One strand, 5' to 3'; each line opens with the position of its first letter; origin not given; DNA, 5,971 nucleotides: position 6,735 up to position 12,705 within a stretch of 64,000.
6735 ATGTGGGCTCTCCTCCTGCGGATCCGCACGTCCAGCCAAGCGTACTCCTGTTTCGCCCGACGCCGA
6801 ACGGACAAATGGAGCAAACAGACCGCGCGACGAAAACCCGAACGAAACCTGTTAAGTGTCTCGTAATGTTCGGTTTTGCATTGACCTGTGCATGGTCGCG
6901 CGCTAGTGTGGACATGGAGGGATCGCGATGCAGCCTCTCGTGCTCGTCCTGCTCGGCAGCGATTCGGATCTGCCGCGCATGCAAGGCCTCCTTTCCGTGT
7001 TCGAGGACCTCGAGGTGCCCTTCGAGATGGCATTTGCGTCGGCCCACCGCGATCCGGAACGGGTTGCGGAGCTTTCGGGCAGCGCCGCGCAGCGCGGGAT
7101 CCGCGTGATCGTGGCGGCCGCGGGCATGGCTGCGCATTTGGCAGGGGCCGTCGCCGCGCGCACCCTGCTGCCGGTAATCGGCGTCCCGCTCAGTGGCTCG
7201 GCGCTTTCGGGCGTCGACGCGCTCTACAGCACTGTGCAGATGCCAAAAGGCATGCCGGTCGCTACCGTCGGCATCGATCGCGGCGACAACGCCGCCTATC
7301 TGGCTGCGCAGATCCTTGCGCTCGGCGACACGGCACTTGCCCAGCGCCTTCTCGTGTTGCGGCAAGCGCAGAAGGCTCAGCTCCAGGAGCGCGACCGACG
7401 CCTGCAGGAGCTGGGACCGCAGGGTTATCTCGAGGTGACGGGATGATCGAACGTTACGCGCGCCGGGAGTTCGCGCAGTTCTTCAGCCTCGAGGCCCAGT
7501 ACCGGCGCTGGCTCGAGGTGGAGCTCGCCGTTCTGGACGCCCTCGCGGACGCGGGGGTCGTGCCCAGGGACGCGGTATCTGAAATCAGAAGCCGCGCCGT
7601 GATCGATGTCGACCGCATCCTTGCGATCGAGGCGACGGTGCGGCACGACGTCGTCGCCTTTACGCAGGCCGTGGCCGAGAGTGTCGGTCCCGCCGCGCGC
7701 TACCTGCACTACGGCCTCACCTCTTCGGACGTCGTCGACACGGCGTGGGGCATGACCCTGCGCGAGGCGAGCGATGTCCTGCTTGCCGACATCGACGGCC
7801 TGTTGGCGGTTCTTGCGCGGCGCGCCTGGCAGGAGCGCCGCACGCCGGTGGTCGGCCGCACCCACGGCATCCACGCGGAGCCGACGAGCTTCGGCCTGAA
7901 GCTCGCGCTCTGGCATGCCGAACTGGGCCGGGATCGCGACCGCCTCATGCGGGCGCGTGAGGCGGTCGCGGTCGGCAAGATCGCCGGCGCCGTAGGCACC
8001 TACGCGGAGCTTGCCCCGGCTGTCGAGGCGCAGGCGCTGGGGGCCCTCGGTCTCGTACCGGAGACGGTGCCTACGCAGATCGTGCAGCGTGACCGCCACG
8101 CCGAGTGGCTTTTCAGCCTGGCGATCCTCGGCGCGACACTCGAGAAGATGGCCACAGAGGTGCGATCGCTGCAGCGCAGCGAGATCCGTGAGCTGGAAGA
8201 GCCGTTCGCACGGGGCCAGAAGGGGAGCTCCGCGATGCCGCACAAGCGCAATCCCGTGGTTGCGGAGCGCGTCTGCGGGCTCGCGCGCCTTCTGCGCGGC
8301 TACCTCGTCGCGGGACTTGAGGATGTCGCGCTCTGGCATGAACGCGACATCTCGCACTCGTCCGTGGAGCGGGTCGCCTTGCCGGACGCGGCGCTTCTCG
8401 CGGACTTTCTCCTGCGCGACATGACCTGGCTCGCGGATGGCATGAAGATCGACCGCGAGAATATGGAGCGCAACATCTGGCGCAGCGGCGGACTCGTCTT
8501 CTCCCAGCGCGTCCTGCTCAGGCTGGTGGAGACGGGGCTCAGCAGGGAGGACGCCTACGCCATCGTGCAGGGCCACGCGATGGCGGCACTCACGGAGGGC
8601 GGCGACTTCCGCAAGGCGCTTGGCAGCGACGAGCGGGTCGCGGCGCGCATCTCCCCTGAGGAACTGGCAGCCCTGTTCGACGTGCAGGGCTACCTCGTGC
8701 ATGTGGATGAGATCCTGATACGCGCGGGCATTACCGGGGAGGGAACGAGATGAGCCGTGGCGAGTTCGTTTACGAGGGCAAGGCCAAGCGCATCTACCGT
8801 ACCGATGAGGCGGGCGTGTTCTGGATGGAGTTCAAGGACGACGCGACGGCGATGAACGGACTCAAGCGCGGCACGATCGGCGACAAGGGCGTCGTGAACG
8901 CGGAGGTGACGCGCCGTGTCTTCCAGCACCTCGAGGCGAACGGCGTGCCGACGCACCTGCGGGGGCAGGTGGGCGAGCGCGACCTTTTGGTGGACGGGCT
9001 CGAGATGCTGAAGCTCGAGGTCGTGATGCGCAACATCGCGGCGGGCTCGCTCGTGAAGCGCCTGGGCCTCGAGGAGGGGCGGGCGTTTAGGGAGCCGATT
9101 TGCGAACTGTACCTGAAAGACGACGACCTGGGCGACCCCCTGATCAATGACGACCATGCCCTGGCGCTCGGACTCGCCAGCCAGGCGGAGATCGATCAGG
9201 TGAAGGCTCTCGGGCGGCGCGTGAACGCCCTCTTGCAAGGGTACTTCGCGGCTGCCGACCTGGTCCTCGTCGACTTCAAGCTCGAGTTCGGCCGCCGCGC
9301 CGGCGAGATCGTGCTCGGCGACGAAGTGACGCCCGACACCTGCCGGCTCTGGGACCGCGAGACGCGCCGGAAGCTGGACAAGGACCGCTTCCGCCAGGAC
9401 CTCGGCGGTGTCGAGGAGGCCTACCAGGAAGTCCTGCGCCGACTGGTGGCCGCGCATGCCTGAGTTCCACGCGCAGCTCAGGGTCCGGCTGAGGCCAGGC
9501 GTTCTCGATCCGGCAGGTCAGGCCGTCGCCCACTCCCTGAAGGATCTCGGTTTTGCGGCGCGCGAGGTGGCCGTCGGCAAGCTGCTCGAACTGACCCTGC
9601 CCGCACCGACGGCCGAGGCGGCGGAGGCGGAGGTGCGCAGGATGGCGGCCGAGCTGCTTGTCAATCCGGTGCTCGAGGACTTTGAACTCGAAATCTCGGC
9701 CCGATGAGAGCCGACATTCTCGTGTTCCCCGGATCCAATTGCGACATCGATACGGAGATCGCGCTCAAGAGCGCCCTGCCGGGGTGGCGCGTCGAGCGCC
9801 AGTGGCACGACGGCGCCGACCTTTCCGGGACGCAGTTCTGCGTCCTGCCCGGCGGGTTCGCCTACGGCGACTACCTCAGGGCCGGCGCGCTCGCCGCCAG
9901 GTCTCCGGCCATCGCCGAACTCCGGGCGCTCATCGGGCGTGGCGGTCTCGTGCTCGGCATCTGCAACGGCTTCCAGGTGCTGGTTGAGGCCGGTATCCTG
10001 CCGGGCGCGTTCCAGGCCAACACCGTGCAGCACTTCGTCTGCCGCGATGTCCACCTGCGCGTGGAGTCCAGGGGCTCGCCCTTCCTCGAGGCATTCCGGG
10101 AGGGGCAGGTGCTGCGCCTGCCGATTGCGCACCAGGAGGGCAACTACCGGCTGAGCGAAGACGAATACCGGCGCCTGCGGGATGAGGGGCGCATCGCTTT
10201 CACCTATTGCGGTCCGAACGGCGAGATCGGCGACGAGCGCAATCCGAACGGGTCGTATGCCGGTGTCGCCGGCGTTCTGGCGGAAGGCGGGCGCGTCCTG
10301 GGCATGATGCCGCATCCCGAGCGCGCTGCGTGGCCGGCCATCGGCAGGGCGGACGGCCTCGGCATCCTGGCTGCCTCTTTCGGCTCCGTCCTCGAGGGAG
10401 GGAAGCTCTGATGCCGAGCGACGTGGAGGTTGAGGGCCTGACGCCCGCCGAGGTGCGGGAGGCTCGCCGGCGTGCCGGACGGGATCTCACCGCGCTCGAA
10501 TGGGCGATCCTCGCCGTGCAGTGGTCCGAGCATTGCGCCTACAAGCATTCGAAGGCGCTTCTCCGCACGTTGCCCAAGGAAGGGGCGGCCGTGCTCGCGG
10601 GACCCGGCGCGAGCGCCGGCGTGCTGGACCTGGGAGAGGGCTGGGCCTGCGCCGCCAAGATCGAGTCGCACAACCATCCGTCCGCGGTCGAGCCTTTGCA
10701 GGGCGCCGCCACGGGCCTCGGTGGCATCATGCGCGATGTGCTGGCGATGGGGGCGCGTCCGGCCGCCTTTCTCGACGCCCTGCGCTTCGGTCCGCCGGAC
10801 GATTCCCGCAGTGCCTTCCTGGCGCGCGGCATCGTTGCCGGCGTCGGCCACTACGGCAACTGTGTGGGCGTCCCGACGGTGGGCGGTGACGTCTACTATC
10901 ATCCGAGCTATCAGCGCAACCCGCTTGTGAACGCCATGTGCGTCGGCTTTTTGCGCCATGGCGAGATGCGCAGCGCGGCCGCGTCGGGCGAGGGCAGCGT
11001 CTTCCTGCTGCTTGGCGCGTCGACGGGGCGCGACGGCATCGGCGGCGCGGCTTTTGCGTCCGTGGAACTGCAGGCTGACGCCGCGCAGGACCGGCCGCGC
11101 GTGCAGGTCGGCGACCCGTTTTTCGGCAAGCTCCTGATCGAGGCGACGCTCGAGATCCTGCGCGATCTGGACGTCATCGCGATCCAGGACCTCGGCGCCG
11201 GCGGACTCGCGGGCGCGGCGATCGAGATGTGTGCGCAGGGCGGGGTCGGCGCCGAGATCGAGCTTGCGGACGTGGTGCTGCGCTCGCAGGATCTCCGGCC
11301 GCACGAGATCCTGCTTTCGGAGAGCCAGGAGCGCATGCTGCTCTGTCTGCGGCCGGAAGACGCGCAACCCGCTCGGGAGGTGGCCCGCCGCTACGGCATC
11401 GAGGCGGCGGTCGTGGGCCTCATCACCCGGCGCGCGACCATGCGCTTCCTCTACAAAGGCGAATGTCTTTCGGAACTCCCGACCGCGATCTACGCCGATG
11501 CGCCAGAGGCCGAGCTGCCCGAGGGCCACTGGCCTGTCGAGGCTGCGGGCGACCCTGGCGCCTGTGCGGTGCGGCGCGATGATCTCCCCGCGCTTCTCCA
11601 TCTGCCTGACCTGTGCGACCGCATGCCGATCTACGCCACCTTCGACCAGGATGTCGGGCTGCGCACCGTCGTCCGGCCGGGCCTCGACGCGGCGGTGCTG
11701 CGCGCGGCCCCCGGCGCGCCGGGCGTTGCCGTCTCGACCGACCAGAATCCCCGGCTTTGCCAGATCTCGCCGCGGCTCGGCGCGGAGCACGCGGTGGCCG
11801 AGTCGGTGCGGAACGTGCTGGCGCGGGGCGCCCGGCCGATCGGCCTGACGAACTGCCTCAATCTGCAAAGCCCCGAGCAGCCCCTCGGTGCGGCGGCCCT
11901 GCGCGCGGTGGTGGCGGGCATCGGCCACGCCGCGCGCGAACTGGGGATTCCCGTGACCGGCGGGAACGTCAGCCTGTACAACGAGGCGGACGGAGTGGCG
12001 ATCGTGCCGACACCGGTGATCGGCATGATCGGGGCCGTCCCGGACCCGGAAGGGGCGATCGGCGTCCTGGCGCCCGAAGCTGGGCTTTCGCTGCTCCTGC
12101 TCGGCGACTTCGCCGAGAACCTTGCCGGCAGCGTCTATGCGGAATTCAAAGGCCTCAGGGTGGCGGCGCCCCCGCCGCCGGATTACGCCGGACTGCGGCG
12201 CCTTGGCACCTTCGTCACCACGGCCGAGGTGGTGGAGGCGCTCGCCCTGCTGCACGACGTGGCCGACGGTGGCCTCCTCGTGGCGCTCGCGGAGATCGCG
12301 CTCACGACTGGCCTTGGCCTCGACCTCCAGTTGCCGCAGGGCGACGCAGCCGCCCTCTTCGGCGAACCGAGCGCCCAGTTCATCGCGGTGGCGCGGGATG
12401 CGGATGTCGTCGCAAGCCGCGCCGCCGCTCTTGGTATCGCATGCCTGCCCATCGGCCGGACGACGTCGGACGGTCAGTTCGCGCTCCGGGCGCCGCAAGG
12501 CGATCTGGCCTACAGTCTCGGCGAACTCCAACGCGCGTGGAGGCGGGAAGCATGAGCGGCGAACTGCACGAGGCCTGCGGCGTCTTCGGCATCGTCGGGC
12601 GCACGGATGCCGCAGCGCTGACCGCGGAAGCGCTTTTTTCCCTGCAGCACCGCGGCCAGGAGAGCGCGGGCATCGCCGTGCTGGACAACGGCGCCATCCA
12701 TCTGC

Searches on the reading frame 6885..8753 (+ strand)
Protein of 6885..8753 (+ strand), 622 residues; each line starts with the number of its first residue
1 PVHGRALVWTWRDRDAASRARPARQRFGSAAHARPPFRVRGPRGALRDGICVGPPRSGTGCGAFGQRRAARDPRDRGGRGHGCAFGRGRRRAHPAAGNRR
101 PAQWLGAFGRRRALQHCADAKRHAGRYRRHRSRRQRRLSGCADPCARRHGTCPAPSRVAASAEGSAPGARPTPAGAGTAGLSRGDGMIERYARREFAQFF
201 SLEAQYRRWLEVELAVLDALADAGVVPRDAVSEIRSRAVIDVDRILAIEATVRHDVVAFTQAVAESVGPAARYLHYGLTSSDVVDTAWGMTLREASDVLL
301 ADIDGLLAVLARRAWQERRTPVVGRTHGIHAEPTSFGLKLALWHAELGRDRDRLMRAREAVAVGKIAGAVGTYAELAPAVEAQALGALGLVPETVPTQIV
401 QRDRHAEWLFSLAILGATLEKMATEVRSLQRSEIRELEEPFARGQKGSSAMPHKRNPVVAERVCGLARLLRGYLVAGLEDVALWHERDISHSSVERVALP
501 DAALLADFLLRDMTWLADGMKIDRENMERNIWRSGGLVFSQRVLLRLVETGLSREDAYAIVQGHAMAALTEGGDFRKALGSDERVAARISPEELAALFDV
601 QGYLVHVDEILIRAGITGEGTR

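Call 18: search_protein_families(library=ncbifam, proteins=[window:6885-8753:+], max_evalue=0.00001)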
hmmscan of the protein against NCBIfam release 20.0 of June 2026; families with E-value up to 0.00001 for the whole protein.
window:6885-8753:+ (622 aa): 13 families
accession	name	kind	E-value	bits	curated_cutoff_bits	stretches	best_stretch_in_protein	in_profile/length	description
TIGR00928.1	purB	equivalog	3e-144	481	326.2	1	187-610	1-431/436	adenylosuccinate lyase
NF006500.1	PRK08937.2-4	subfamily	1.8e-83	280.8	626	1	189-609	12-437/448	adenylosuccinate lyase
NF052536.2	CoM_syn_XcbD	exception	1.9e-80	270.8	600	1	191-610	14-438/443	3-sulfopropionylcysteine synthase XcbD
NF006554.0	PRK09053.1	equivalog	4.9e-70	236.6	595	1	193-606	15-436/453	3-carboxy-cis,cis-muconate cycloisomerase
TIGR02426.1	protocat_pcaB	equivalog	2.5e-51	174.6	355.75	1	193-520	8-338/338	3-carboxy-cis,cis-muconate cycloisomerase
NF052556.1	NtrsucLyaStm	equivalog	2.4e-43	148.7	650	1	207-606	38-455/466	nitrosuccinate lyase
NF004631.0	PRK05975.1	equivalog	6.7e-34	117.4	371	1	193-501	17-326/352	3-carboxy-cis,cis-muconate cycloisomerase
NF006764.0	PRK09285.1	equivalog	2.4e-31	108.6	446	1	194-496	21-344/456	adenylosuccinate lyase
TIGR00838.1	argH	equivalog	1.1e-19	70.8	279.5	1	252-578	77-403/455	argininosuccinate lyase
NF002563.0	PRK02186.1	subfamily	1.1e-14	53.6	625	1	208-579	440-815/890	argininosuccinate lyase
NF008909.0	PRK12273.1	subfamily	5.1e-11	42.1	510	1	281-464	144-336/474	aspartate ammonia-lyase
NF008964.0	PRK12308.1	equivalog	2.9e-10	39.1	657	1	230-488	61-320/624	argininosuccinate lyase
NF009089.0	PRK12425.1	equivalog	2e-06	26.9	840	1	279-468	137-336/464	class II fumarate hydratase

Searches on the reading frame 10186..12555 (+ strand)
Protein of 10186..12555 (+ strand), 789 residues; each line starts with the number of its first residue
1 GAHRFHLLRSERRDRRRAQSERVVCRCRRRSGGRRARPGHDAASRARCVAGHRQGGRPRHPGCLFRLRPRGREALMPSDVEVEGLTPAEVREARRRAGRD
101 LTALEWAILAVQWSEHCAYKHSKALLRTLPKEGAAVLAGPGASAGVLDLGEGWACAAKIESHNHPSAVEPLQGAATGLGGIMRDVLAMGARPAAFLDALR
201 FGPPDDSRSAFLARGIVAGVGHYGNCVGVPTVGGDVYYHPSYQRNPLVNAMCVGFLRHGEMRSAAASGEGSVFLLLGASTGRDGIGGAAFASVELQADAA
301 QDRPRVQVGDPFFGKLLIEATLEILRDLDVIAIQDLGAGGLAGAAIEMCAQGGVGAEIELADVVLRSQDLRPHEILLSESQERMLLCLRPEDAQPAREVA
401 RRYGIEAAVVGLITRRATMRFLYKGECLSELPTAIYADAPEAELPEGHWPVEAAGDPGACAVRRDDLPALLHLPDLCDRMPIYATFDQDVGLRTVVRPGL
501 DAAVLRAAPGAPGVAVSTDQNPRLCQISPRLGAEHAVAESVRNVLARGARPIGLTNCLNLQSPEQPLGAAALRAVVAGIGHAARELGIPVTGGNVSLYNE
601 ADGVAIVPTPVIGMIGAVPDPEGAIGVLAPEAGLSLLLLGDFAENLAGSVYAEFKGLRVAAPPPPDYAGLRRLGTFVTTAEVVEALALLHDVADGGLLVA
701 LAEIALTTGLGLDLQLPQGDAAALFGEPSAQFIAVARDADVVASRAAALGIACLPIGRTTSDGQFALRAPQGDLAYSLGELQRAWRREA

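Call 18: search_protein_families(library=ncbifam, proteins=[window:10186-12555:+], max_evalue=0.00001)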
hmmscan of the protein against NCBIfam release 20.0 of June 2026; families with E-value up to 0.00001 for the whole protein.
window:10186-12555:+ (789 aa): 14 families
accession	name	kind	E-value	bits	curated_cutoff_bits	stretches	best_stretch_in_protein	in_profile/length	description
NF002290.1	PRK01213.1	equivalog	5.9e-234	778.5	648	1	85-787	1-717/723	phosphoribosylformylglycinamidine synthase subunit PurL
TIGR01736.1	FGAM_synth_II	equivalog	2e-221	737.1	525.75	1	85-787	1-712/718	phosphoribosylformylglycinamidine synthase subunit PurL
NF010690.0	PRK14090.1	equivalog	2e-121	406.3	1047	1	94-618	8-500/601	phosphoribosylformylglycinamidine synthase subunit PurL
NF003672.0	PRK05297.1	equivalog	2.1e-46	158.1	783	3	246-420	406-583/1290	phosphoribosylformylglycinamidine synthase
TIGR01735.1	FGAM_synt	equivalog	8.2e-35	119.6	1123.05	3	246-424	409-590/1307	phosphoribosylformylglycinamidine synthase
TIGR01857.1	FGAM-synthase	equivalog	8.6e-30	103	1057.05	1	149-431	308-595/1239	phosphoribosylformylglycinamidine synthase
TIGR02124.1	hypE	equivalog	6.4e-13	48.4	251.6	1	534-715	67-239/332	hydrogenase expression/formation protein HypE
TIGR03267.1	methan_mark_2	hypoth_equivalog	6.5e-13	48.4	365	0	182-419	86-301/323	methanogenesis marker 2 protein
TIGR01379.1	thiL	equivalog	1.5e-12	47.2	184.15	1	182-426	69-307/320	thiamine-phosphate kinase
TIGR04049.1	AIR_rel_sll0787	hypoth_equivalog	2.9e-12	46.3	321.3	0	183-420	85-297/318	sll0787 family AIR synthase-like protein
TIGR01739.1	tegu_FGAM_synt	hypoth_equivalog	6.7e-12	44.2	716.1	1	644-786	730-880/1206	herpesvirus tegument protein/v-FGAM-synthase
TIGR00476.1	selD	equivalog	1.7e-11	43.9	125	1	183-366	86-254/311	selenide, water dikinase SelD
NF004351.0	PRK05731.1-4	equivalog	5.2e-08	32.4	324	0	182-239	83-137/321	thiamine-phosphate kinase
TIGR00878.1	purM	equivalog_domain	2e-06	27.2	236.35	0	183-279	87-181/332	phosphoribosylformylglycinamidine cyclo-ligase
